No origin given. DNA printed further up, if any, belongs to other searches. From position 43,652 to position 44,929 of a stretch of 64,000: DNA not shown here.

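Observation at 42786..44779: Low-GC module: HTH protein + metallophosphoesterase + unknown 325-aa protein, next to toxin-antitoxin genes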

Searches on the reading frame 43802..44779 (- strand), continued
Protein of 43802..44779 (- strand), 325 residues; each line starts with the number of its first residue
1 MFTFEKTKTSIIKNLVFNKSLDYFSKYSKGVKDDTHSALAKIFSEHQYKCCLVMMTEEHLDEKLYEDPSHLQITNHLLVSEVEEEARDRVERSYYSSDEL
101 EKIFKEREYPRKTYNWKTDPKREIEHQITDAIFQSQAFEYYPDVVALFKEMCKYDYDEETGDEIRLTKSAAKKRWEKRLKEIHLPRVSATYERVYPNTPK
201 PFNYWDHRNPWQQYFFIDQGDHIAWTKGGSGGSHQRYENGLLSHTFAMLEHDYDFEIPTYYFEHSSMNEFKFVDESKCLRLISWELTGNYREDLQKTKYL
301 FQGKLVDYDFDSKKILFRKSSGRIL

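Call 103: search_protein_families(library=phrogs, proteins=[L089:2692-4785:+, L103:1727-3178:-, L103:4252-5475:+, L104:1939-3678:+, L107:8589-9554:+, L107:10289-11335:+, L085:1194-2360:-, L085:10470-11408:+, L105:5479-7449:+, L105:3613-5382:-], max_evalue=0.00001)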
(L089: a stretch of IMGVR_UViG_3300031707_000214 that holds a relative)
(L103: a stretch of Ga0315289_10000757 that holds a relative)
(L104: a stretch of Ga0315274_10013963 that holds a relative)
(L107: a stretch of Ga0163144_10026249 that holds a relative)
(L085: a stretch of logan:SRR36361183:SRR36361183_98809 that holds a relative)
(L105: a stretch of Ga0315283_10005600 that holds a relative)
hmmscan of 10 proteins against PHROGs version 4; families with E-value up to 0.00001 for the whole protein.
L089:2692-4785:+ (697 aa): 0 families

L103:1727-3178:- (483 aa): 4 families
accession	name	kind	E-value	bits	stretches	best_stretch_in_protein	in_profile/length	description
phrog_559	-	DNA, RNA and nucleotide metabolism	5.4e-78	264.3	1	47-482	148-599/607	HNH endonuclease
phrog_3339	-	DNA, RNA and nucleotide metabolism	3.7e-77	261.6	1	172-482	223-533/536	homing endonuclease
phrog_29804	-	unknown function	8.9e-22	78.7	1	170-445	214-483/534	-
phrog_681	-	DNA, RNA and nucleotide metabolism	1.3e-15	58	1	30-141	314-430/576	endonuclease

L103:4252-5475:+ (407 aa): 0 families

L104:1939-3678:+ (579 aa): 0 families

L107:8589-9554:+ (321 aa): 1 family
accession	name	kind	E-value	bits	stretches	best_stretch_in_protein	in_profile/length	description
phrog_8133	-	unknown function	4.7e-42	145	2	103-315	62-241/246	-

L107:10289-11335:+ (349 aa): 2 families
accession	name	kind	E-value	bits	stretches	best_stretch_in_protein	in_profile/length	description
phrog_4492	-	tail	3.1e-43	149.1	1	108-345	787-1034/1096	tail fiber protein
phrog_28838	-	unknown function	1.6e-26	94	1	102-343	373-611/661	-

L085:1194-2360:- (388 aa): 2 families
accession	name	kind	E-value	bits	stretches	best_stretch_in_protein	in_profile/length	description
phrog_374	-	DNA, RNA and nucleotide metabolism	2.3e-08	34.3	1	144-205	196-260/617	HNH endonuclease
phrog_22195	-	unknown function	8e-08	33.2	0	21-76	12-66/148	-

L085:10470-11408:+ (312 aa): 0 families

L105:5479-7449:+ (656 aa): 2 families
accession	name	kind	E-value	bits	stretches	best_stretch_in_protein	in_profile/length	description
phrog_487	-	moron, auxiliary metabolic gene and host takeover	2.1e-85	288.4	1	3-648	5-659/718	NrdD-like anaerobic ribonucleotide reductase large subunit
phrog_4218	-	DNA, RNA and nucleotide metabolism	4.2e-21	76.4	1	400-645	31-276/333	anaerobic ribonucleoside reductase large subunit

L105:3613-5382:- (589 aa): 1 family
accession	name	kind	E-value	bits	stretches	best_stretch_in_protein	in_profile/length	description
phrog_540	-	DNA, RNA and nucleotide metabolism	1.1e-68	233.3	1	283-583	290-593/715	nucleotide-sugar epimerase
